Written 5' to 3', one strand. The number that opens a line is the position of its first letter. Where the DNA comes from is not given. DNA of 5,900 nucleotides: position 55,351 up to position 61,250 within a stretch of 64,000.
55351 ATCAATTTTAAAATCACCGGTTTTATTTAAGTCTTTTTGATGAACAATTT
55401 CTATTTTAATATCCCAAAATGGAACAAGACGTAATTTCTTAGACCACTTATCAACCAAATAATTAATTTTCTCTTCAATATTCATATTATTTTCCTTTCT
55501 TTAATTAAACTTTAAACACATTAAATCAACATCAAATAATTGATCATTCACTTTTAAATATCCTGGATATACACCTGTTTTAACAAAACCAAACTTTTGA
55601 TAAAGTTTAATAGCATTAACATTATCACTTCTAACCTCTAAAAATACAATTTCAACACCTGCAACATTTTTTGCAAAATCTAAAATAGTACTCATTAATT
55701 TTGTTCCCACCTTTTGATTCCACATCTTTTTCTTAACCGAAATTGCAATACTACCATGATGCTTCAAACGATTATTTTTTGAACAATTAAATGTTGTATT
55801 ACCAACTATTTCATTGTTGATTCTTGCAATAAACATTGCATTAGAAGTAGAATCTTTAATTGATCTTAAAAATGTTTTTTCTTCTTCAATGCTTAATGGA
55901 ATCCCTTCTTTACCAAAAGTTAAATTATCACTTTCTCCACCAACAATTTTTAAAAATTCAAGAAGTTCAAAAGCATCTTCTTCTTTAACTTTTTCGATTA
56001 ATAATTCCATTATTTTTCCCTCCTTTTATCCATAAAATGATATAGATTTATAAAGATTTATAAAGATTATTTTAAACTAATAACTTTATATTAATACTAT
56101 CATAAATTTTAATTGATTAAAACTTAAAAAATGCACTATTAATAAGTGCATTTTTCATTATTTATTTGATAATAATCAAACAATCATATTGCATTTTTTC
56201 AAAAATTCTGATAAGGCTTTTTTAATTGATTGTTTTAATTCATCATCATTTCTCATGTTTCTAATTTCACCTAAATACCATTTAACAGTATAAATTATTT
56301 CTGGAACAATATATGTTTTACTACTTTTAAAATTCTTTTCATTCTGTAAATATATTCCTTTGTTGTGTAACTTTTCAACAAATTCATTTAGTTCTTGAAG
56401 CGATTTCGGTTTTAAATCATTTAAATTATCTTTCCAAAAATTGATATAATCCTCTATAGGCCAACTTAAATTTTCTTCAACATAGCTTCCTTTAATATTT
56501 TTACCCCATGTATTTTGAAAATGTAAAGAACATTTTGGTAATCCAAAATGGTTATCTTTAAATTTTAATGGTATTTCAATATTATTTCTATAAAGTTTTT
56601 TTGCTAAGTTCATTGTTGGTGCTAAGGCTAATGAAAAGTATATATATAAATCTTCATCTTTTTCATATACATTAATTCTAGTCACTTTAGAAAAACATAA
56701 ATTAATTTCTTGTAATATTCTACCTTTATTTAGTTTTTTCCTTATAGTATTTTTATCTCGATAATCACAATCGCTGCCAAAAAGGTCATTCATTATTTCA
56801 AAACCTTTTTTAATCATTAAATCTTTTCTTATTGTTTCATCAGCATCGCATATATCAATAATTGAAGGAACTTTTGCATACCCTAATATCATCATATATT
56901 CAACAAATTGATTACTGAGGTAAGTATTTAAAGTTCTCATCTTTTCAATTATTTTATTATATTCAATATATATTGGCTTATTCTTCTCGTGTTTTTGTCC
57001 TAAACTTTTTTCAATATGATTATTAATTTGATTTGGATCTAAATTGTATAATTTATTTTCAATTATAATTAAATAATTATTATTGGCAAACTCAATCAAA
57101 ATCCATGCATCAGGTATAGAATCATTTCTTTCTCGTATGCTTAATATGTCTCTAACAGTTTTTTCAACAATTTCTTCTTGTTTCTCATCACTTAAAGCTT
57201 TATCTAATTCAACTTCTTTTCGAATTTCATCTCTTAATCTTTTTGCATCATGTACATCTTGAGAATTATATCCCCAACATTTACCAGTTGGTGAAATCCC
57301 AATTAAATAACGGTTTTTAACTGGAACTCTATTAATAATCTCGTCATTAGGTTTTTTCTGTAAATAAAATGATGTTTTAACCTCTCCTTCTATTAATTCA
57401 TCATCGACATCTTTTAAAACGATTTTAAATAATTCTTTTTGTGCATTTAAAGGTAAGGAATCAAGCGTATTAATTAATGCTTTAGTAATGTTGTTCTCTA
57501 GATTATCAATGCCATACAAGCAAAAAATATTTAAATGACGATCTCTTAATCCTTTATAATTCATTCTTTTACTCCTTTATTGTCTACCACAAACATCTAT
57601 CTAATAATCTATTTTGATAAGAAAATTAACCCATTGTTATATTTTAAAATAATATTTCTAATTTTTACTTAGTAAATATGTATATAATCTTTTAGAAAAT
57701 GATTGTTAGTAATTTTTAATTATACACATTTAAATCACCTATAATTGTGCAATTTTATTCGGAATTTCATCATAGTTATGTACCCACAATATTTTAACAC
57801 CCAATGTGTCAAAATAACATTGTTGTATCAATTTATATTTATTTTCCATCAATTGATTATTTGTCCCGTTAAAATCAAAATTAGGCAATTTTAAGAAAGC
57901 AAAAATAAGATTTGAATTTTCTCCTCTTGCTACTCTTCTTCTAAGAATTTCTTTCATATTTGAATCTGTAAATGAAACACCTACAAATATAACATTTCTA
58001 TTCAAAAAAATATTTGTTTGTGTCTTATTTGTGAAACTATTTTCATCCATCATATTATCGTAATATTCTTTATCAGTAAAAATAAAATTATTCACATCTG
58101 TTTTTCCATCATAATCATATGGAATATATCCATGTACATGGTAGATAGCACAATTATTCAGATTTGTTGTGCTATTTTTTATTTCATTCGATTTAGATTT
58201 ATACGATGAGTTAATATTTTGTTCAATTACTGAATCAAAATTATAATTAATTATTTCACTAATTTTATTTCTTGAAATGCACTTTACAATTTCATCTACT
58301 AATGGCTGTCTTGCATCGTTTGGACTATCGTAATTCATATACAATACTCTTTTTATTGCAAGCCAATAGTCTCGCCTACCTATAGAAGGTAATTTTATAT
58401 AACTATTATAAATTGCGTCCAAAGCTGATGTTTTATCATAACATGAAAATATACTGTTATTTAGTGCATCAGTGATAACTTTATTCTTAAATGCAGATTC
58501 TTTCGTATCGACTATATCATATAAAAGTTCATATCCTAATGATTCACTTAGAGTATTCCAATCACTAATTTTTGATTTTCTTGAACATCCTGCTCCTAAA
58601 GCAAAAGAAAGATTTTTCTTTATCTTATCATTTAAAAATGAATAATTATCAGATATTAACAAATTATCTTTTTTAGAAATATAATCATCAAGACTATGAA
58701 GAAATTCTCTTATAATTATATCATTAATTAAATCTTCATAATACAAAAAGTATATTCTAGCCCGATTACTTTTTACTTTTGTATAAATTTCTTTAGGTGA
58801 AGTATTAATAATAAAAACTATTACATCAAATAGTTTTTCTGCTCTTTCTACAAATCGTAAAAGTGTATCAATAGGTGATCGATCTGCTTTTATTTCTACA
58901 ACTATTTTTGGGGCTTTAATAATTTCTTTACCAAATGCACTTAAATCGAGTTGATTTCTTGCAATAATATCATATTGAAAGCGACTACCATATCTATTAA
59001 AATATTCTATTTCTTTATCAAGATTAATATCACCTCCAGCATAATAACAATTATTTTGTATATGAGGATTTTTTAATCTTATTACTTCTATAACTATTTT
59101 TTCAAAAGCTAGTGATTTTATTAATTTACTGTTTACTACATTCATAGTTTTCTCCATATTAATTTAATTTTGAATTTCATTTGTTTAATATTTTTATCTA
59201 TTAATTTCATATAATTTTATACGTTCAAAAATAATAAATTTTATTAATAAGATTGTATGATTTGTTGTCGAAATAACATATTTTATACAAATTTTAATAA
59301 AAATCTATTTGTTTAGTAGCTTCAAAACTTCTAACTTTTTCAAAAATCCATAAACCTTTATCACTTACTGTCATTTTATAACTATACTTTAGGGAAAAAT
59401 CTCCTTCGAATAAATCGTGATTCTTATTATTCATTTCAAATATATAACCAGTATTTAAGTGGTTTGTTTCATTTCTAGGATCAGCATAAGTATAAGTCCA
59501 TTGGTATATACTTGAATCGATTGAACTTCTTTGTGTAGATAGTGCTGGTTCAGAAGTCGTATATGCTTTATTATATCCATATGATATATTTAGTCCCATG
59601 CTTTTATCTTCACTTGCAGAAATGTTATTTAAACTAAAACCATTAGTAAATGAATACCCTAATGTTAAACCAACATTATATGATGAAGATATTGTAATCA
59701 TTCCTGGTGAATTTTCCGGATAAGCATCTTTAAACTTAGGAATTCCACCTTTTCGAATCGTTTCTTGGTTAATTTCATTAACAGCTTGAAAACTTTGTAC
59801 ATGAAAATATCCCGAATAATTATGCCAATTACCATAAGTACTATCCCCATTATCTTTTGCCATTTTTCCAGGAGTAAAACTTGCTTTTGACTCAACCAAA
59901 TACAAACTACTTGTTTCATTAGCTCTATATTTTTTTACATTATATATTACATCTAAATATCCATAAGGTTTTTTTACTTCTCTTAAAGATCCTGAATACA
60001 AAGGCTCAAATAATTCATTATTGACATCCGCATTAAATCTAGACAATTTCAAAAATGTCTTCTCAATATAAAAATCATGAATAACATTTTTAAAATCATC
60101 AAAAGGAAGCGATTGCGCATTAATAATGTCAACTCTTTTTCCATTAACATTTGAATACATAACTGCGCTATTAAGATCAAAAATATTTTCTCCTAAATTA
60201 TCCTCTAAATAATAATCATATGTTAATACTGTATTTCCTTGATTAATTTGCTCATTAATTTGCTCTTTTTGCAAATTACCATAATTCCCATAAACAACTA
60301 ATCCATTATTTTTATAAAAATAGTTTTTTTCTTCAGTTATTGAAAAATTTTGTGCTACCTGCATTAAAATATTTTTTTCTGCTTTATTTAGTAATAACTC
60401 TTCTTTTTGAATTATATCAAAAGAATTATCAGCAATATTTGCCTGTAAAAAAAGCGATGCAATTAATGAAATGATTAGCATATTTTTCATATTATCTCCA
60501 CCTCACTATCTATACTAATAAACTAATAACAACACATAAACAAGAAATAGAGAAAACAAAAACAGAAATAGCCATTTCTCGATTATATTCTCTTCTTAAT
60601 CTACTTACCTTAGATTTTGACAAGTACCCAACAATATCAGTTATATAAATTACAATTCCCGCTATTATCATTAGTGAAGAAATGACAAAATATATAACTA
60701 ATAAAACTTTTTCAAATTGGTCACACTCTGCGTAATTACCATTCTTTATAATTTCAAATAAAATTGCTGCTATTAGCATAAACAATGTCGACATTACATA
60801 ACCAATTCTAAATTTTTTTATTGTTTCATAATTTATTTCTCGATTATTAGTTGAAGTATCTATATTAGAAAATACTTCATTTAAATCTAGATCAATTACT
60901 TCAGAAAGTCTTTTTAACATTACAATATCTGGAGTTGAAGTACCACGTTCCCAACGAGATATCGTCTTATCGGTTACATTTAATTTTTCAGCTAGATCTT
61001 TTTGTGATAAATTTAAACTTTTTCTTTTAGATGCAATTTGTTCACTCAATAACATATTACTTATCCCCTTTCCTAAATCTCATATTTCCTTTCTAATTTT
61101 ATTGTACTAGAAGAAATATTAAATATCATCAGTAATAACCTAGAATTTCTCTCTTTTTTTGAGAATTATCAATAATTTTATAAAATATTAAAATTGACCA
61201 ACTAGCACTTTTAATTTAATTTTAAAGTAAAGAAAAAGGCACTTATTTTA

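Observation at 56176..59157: Candidate undescribed defence cassette: Mrr-like::SIR2 fusion plus a PD-(D/E)XK partner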

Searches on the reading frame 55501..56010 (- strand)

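Call 33: search_protein_families(library=pfam, proteins=[window:55501-56010:-], max_evalue=0.01)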
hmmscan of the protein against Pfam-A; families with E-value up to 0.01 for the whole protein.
window:55501-56010:- (169 aa): 6 families
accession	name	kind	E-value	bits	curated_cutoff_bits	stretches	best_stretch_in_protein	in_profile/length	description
PF00583.31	Acetyltransf_1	-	1.9e-16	60.8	20.7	1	48-142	21-116/116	Acetyltransferase (GNAT) family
PF13420.13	Acetyltransf_4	-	2.9e-12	47.3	24.3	1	6-160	2-152/155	Acetyltransferase (GNAT) domain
PF13508.13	Acetyltransf_7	-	1.8e-11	44.7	27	1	57-143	3-83/84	Acetyltransferase (GNAT) domain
PF13302.13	Acetyltransf_3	-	8.7e-10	39.9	25.4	1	3-143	2-138/138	Acetyltransferase (GNAT) domain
PF13673.13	Acetyltransf_10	-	7.2e-09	36.1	23.6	1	45-146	20-111/128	Acetyltransferase (GNAT) domain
PF13523.12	Acetyltransf_8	-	7.4e-05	22.8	27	1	93-146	88-141/145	Acetyltransferase (GNAT) domain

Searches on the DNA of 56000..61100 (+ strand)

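Call 75: search_dna_similar(query=window:56000-61100:+, collection=plasmids, mode=near, max_rows=5)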
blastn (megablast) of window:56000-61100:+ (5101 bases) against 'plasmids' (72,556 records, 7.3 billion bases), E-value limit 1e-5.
No match.
